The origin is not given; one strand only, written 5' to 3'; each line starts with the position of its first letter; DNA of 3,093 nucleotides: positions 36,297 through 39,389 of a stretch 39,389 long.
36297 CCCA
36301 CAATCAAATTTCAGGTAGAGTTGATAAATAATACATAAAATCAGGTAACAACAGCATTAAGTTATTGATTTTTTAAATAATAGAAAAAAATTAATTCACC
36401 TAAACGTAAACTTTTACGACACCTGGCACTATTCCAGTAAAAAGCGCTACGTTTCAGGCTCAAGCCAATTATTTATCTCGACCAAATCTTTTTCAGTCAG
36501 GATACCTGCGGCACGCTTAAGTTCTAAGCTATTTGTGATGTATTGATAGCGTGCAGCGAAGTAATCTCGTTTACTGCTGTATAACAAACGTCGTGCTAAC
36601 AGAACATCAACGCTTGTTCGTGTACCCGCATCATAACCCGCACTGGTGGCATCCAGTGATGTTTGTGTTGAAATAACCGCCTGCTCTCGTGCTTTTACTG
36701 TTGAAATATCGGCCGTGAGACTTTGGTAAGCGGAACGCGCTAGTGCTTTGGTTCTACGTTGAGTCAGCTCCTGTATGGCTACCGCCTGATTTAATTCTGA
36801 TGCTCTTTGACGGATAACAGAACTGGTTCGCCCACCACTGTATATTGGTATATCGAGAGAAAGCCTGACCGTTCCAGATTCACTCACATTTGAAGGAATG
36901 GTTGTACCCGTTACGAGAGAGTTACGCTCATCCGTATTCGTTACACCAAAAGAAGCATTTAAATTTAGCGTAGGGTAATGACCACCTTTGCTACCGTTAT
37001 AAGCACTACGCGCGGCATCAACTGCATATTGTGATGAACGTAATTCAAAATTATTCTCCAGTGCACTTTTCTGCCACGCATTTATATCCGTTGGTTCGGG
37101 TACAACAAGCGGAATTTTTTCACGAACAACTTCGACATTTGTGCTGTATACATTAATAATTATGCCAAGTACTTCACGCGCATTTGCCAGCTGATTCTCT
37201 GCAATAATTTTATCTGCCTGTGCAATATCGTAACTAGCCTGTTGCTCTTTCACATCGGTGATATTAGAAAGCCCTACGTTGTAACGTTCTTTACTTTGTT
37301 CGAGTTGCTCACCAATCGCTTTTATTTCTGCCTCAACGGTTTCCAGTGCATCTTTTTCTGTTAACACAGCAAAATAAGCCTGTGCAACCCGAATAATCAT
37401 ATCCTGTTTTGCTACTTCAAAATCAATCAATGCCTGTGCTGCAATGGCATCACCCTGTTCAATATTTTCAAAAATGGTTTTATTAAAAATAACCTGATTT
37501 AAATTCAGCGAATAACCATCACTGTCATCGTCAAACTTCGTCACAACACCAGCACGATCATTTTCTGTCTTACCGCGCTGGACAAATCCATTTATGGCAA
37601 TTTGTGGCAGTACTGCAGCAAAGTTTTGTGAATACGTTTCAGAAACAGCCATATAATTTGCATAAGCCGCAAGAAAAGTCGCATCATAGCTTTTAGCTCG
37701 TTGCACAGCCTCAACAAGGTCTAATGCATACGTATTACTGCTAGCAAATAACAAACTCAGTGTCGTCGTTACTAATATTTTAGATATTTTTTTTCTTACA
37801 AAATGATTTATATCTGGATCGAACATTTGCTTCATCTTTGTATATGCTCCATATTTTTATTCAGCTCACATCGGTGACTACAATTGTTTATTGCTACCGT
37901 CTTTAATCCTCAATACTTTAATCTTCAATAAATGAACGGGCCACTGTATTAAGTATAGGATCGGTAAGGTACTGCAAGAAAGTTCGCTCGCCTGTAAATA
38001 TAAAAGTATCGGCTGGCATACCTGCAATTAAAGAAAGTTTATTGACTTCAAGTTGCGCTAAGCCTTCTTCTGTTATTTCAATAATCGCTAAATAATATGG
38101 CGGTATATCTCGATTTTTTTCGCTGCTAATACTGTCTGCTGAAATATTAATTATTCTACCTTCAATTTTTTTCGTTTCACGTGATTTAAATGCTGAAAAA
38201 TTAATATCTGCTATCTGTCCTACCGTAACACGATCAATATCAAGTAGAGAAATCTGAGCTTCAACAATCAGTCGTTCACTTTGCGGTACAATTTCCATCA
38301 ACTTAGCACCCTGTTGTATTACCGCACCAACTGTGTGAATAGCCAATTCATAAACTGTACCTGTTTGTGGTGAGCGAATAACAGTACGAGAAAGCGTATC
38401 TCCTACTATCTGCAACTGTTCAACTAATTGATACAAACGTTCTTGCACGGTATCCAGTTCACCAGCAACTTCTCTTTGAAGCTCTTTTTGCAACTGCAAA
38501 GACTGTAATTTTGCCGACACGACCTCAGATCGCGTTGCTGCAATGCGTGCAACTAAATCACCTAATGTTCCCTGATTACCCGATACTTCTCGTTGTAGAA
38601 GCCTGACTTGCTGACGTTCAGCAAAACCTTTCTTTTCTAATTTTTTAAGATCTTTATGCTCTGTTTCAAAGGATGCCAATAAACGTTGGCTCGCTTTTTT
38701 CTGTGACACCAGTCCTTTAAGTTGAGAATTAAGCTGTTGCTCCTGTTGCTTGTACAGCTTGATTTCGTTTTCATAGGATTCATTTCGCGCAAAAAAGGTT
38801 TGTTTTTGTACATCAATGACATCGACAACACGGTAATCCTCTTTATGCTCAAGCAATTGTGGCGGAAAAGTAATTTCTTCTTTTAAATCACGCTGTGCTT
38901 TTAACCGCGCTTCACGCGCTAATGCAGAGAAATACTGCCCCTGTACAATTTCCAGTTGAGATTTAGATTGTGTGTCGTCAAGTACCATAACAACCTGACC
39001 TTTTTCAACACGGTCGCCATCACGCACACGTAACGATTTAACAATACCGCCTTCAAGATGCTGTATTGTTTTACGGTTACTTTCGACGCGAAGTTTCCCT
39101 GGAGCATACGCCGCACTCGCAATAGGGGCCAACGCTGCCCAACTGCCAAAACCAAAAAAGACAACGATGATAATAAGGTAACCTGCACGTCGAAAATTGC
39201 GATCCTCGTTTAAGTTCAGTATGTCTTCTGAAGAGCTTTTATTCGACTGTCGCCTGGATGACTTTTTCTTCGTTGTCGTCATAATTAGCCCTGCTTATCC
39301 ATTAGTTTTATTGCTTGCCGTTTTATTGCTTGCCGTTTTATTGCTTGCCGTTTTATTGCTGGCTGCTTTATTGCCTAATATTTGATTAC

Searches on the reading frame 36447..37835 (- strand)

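Call 5: search_protein_families(library=pfam, proteins=[window:36447-37835:-], max_evalue=0.001)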
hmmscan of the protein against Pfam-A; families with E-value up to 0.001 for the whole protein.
window:36447-37835:- (462 aa): 1 family
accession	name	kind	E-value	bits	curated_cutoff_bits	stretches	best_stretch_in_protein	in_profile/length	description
PF02321.23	OEP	-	6.3e-52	176.6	22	2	252-444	2-187/187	Outer membrane efflux protein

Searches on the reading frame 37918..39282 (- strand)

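Call 5: search_protein_families(library=pfam, proteins=[window:37918-39282:-], max_evalue=0.001)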
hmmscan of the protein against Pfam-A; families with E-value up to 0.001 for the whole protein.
window:37918-39282:- (454 aa): 4 families
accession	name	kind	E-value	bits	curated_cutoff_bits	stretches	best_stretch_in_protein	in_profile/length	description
PF13437.12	HlyD_3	-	3.3e-15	57.2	22.2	1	301-391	1-85/106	HlyD family secretion protein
PF16576.10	HlyD_D23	-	1.4e-08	34.7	30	1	252-381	54-185/214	Barrel-sandwich domain of CusB or HlyD membrane-fusion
PF00364.28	Biotin_lipoyl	-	7.1e-05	23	22.1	0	76-101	48-73/73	Biotin-requiring enzyme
PF13533.13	Biotin_lipoyl_2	-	0.00011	22.3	29.8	1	78-102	8-32/32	Biotin-lipoyl like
